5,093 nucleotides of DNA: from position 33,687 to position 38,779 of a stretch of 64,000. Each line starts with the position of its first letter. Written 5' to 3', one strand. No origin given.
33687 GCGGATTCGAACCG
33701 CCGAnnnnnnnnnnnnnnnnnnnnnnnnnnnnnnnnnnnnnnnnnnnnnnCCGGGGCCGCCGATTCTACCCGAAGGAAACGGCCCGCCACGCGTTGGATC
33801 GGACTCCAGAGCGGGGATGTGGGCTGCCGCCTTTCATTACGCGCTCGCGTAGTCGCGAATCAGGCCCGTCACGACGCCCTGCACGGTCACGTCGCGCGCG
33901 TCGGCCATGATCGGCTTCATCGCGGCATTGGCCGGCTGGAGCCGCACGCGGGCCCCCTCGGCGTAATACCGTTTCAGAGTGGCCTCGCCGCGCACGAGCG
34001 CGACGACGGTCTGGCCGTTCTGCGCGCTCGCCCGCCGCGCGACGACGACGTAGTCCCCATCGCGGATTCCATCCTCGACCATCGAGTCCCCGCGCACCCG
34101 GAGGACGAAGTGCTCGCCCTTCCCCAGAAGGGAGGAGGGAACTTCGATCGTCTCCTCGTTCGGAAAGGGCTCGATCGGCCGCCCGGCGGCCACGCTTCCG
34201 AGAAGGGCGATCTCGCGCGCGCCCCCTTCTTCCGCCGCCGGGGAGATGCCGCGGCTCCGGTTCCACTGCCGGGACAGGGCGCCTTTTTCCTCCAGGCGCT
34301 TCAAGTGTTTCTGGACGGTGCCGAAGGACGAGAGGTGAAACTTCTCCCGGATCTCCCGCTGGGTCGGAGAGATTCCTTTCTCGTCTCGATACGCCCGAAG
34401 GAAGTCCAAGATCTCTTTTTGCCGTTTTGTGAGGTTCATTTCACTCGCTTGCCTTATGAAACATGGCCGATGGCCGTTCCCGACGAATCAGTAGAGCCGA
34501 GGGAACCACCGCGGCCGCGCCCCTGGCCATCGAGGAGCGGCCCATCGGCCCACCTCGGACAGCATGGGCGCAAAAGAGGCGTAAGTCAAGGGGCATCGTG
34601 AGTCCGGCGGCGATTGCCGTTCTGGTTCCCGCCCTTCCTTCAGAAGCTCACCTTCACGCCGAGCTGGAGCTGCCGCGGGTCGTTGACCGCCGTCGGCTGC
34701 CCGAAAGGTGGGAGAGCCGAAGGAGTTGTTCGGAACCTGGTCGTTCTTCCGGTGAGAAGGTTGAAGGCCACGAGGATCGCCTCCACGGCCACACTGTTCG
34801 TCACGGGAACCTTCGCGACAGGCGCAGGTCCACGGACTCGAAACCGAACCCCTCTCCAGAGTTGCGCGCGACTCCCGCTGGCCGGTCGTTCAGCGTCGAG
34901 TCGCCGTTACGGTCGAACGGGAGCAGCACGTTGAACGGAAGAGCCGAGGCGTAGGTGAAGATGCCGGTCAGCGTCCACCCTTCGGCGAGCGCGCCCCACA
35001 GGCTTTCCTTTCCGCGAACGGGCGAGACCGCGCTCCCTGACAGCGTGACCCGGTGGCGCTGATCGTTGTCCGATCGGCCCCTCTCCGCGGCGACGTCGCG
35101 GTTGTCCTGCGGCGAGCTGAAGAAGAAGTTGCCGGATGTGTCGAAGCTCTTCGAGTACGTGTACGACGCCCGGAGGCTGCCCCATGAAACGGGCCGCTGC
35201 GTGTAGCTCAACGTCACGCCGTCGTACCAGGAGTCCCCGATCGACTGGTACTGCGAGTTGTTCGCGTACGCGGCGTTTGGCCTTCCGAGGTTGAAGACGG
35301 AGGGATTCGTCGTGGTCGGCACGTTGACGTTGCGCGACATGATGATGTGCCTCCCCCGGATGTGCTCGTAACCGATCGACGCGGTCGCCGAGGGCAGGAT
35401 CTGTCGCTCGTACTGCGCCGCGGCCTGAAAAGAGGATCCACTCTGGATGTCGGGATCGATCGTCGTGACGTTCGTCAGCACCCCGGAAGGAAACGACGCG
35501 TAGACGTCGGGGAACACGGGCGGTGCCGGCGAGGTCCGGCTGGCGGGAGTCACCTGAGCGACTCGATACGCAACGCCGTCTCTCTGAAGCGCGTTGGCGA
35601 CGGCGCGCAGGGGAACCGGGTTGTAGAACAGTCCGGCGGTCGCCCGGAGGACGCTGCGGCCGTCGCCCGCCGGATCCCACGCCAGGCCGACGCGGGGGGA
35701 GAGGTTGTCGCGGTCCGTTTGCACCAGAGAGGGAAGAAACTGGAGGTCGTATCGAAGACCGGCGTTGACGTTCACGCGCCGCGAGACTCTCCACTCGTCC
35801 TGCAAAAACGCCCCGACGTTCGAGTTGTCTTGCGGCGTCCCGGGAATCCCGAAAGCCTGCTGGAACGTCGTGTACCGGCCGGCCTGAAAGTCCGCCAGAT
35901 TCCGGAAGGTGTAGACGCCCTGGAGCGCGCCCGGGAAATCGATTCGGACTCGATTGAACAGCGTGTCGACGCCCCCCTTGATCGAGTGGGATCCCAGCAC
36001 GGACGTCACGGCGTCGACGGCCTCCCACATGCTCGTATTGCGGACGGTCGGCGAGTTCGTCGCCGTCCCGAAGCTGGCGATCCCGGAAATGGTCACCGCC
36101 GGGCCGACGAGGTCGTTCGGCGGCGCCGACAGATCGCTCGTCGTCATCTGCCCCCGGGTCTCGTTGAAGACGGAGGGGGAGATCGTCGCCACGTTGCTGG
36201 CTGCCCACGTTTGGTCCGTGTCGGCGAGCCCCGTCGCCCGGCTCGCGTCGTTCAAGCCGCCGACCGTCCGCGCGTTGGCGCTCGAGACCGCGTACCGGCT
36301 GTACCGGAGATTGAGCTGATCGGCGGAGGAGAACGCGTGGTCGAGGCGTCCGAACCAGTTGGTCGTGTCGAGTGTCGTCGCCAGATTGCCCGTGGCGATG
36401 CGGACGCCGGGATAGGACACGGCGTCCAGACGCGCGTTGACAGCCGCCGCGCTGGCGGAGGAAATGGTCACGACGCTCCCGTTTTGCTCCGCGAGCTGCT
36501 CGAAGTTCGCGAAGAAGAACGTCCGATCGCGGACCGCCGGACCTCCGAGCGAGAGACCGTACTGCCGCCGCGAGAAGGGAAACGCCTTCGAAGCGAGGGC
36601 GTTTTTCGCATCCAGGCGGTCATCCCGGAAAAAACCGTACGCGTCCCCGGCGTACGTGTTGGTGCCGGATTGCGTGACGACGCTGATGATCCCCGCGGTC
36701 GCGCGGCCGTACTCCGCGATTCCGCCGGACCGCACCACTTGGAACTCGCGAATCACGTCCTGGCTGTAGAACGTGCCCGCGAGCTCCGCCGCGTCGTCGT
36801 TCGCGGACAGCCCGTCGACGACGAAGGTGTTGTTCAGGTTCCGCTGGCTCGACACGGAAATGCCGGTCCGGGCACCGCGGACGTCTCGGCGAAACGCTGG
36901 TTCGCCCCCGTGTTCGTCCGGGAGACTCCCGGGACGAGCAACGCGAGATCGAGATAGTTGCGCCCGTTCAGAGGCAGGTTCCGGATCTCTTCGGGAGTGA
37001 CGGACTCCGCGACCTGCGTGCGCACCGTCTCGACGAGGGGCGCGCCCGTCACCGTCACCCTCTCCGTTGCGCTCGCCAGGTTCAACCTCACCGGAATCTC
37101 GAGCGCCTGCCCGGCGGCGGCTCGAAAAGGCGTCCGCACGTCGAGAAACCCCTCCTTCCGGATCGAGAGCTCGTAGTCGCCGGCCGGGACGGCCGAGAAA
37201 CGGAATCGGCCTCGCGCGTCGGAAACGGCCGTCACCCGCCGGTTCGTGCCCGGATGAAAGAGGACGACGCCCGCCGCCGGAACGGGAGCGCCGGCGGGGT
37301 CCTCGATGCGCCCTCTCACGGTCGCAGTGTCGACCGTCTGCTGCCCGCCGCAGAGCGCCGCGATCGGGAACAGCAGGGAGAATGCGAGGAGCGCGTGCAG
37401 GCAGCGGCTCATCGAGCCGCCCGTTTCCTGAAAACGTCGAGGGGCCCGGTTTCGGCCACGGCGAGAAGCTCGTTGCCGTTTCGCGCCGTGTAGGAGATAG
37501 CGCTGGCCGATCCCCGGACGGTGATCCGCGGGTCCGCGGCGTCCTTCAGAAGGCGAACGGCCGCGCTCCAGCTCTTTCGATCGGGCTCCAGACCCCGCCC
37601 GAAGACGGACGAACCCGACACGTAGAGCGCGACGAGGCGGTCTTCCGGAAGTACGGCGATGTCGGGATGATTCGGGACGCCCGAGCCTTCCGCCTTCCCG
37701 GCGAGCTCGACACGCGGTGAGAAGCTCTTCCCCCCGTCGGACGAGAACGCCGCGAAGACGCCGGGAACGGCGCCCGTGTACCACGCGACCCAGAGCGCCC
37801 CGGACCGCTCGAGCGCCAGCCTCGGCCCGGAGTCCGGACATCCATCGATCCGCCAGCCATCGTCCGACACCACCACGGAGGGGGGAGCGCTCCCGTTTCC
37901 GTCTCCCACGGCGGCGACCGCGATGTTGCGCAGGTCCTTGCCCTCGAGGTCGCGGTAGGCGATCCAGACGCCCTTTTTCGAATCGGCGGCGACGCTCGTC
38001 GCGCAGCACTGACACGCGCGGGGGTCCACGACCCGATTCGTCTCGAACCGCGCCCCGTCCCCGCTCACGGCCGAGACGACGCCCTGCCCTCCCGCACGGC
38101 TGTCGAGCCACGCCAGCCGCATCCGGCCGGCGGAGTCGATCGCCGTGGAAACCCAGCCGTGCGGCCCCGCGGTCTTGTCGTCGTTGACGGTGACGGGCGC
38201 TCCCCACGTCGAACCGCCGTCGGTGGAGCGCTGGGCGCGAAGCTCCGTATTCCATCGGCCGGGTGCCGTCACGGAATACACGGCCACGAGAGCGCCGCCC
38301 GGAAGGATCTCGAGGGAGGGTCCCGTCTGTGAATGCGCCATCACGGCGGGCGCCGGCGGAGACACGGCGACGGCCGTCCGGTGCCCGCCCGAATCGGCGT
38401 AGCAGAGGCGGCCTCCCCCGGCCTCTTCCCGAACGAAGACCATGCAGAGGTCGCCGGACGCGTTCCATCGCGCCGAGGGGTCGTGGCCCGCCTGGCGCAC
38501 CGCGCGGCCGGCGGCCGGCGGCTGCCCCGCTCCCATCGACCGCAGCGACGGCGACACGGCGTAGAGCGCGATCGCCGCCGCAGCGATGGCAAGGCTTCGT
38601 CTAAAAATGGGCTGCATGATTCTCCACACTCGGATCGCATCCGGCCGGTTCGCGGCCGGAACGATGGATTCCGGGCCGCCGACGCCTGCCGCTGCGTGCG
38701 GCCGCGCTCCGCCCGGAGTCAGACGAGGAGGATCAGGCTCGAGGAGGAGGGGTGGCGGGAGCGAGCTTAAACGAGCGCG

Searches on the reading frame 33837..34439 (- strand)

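Call 85: search_protein_families(library=pfam, proteins=[window:33837-34439:-], max_evalue=0.0001)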
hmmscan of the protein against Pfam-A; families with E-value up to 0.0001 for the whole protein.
window:33837-34439:- (200 aa): 2 families
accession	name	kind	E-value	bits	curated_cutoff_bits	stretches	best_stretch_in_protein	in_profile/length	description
PF00717.28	Peptidase_S24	-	8.6e-29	100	23.3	1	79-190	2-115/116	Peptidase S24-like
PF01726.22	LexA_DNA_bind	-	3.1e-19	68.9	23.7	1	2-64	3-65/65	LexA DNA binding domain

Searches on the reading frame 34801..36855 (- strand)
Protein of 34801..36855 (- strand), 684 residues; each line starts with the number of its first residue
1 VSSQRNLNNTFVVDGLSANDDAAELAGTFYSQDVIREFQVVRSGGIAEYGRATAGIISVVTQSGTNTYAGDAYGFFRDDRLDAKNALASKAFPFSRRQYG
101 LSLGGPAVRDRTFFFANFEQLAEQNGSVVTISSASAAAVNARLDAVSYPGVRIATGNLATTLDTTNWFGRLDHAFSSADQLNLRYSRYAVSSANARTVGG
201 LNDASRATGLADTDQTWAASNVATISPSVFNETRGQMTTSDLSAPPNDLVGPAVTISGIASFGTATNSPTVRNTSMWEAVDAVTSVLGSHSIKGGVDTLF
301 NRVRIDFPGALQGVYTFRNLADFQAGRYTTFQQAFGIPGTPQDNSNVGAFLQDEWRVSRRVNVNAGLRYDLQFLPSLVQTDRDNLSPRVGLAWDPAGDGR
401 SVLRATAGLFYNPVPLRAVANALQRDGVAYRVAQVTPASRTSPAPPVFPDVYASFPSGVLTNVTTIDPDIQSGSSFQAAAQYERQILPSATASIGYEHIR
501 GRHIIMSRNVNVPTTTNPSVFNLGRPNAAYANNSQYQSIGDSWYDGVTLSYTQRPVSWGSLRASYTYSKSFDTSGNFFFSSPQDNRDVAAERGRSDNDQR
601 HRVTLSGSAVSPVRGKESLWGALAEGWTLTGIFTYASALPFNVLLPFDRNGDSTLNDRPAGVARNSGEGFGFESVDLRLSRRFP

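Call 3: search_protein_families(library=pfam, proteins=[window:34801-36855:-])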
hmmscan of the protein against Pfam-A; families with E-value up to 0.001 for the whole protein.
window:34801-36855:- (684 aa): 2 families
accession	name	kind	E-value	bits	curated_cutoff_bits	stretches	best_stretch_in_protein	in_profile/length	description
PF25183.1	OMP_b-brl_4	-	3.3e-98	330.6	30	3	376-665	429-737/838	Outer membrane beta barrel domain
PF00593.30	TonB_dep_Rec_b-barrel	-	2.7e-08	34.6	27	1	146-635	42-392/436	TonB dependent receptor-like, beta-barrel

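Call 4: search_protein_families(library=ncbifam, proteins=[window:34801-36855:-])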
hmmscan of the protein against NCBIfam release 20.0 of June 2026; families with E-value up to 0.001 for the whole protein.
window:34801-36855:- (684 aa): 1 family
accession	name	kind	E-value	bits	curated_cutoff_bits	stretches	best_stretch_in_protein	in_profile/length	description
TIGR01786.1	TonB-hemlactrns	subfamily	2.9e-06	25.9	323.75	1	340-400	386-453/719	TonB-dependent hemoglobin/transferrin/lactoferrin family receptor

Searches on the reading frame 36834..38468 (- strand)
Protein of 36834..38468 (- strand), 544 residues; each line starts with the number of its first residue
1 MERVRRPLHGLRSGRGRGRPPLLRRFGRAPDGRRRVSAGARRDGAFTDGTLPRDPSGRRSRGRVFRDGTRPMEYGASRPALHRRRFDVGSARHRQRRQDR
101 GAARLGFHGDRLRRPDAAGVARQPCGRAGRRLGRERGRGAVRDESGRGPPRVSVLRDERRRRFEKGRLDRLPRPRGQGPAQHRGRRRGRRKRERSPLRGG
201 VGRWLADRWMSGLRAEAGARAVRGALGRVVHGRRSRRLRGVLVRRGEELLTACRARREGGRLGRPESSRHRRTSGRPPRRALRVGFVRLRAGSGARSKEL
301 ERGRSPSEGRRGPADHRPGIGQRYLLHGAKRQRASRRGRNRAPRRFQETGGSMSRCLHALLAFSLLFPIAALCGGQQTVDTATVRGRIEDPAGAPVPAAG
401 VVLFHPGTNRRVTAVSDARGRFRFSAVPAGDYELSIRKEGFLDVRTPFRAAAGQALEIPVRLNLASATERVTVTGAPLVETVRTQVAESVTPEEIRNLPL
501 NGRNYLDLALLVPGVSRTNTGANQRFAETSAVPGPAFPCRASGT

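Call 3: search_protein_families(library=pfam, proteins=[window:36834-38468:-])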
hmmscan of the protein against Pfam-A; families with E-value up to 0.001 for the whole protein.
window:36834-38468:- (544 aa): 2 families
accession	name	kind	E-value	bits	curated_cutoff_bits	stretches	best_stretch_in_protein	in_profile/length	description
PF13620.12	CarboxypepD_reg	-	3e-19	69.6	32.3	1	383-462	1-81/82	Carboxypeptidase regulatory-like domain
PF13715.12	CarbopepD_reg_2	-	2.9e-05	24.4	32.2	1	385-465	2-79/88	CarboxypepD_reg-like domain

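Call 4: search_protein_families(library=ncbifam, proteins=[window:36834-38468:-])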
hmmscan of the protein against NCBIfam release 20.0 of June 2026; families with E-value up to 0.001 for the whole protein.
window:36834-38468:- (544 aa): 0 families

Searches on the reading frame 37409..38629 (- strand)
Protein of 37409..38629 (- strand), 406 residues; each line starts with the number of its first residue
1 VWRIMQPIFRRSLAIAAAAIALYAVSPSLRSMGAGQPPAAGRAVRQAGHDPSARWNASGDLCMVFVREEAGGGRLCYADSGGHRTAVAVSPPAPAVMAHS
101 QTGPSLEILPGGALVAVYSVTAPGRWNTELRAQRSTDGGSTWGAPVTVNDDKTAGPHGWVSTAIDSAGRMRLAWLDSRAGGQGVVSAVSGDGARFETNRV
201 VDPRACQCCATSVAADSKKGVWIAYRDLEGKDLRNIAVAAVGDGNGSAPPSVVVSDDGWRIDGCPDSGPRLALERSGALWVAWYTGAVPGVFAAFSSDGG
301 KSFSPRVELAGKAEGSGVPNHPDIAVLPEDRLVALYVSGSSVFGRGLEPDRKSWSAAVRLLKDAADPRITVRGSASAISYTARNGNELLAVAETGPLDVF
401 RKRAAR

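Call 85: search_protein_families(library=pfam, proteins=[window:37409-38629:-], max_evalue=0.0001)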
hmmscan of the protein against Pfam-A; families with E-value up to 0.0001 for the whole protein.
window:37409-38629:- (406 aa): 1 family
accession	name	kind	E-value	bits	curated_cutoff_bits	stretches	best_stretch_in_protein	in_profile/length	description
PF13088.12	BNR_2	-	1.9e-06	27.9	31.4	0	103-235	53-185/277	BNR repeat-like domain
